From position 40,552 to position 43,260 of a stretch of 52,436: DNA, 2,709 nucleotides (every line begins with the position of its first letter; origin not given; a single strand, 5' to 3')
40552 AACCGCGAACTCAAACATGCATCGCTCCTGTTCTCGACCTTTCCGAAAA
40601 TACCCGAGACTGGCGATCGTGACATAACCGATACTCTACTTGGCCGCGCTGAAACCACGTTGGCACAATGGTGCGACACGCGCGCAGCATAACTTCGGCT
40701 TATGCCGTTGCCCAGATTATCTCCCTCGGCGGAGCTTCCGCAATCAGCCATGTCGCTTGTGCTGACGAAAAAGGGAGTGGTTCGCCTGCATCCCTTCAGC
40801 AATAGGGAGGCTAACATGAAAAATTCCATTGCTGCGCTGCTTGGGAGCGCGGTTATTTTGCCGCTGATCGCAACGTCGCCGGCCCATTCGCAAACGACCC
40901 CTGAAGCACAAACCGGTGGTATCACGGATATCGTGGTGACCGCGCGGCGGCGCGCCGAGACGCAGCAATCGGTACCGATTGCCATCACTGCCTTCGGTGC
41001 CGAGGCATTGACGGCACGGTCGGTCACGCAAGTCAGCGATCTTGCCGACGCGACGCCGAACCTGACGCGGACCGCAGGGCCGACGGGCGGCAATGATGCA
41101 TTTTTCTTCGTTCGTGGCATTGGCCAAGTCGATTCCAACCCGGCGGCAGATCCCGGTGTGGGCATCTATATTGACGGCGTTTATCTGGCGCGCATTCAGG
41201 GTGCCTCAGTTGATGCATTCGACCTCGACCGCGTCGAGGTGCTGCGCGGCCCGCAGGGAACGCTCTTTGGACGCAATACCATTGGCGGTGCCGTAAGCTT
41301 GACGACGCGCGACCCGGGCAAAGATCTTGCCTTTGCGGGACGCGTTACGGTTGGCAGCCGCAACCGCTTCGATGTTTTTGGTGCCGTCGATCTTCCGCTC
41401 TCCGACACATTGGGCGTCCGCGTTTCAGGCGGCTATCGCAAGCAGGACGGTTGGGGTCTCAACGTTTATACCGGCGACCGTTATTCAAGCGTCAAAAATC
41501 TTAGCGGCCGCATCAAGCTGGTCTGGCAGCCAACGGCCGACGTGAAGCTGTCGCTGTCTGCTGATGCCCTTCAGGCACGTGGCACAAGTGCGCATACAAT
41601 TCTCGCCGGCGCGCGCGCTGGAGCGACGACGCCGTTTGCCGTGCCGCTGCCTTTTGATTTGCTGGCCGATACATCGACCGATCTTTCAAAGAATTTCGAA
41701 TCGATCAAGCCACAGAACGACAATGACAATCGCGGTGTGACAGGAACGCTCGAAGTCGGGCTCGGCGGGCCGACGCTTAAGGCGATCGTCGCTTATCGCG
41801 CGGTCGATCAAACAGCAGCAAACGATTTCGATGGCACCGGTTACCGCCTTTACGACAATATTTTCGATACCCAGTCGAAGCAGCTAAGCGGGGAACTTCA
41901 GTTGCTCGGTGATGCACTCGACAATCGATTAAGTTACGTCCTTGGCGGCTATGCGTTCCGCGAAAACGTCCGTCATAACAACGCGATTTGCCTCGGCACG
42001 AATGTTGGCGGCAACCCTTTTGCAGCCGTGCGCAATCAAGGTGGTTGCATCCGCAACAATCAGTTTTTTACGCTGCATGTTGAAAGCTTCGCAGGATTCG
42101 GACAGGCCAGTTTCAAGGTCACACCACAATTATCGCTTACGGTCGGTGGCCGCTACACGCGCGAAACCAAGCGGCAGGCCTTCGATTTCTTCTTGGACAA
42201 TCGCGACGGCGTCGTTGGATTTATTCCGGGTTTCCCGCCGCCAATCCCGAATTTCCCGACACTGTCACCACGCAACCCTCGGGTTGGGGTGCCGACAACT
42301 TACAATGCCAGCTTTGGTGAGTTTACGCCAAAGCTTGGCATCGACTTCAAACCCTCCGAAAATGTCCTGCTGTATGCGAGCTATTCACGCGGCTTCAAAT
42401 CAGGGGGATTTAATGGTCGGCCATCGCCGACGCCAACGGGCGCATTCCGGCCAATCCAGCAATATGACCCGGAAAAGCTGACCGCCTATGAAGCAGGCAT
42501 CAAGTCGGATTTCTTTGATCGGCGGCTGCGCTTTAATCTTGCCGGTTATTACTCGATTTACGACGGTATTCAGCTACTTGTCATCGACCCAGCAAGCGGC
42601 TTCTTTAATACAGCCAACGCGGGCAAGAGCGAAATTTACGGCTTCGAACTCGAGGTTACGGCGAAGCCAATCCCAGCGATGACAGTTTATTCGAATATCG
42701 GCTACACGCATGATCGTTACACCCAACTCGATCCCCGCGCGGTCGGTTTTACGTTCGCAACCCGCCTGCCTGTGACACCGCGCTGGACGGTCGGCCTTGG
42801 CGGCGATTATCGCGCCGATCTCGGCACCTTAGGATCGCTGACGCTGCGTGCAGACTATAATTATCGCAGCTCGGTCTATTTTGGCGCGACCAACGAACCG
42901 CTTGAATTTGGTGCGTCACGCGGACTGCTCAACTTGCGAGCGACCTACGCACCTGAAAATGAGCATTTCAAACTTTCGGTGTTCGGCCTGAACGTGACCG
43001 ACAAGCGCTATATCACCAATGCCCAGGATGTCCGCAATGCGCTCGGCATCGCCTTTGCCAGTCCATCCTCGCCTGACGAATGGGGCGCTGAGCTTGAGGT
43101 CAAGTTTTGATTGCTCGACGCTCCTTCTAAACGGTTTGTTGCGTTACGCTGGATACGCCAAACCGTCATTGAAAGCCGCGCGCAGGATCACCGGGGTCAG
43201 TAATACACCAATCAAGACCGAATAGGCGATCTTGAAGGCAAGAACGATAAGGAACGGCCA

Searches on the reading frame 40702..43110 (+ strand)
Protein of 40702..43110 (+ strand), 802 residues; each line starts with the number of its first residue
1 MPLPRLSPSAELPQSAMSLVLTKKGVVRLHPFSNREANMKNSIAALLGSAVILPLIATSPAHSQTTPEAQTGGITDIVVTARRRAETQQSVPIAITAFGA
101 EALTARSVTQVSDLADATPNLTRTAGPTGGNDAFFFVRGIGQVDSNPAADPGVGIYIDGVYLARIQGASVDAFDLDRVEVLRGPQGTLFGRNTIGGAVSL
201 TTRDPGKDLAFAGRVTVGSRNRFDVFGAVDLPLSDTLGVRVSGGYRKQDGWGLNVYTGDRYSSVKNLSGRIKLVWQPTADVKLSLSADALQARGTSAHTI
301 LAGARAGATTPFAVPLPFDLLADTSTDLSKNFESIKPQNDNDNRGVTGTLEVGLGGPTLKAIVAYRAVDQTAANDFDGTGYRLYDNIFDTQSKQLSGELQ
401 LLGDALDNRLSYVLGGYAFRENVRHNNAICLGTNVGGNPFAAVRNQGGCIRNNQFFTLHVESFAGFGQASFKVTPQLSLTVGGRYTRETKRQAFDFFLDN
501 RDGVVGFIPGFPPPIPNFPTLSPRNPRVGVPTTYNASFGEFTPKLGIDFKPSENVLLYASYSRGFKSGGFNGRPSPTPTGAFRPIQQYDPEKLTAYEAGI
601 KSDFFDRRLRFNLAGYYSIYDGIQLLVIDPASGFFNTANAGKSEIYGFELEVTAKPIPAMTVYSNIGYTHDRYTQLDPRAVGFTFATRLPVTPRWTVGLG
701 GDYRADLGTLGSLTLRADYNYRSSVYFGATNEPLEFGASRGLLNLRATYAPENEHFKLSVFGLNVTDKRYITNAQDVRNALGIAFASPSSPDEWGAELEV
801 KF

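Call 10: search_protein_families(library=pfam, proteins=[window:40702-43110:+], max_evalue=0.0001)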
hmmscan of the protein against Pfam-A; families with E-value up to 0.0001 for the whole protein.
window:40702-43110:+ (802 aa): 2 families
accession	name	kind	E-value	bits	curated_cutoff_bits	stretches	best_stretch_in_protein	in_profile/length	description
PF00593.30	TonB_dep_Rec_b-barrel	-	9.3e-50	171.2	27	1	310-764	22-435/436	TonB dependent receptor-like, beta-barrel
PF07715.20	Plug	-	2.8e-18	66.8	23.9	1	88-197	2-107/107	TonB-dependent Receptor Plug Domain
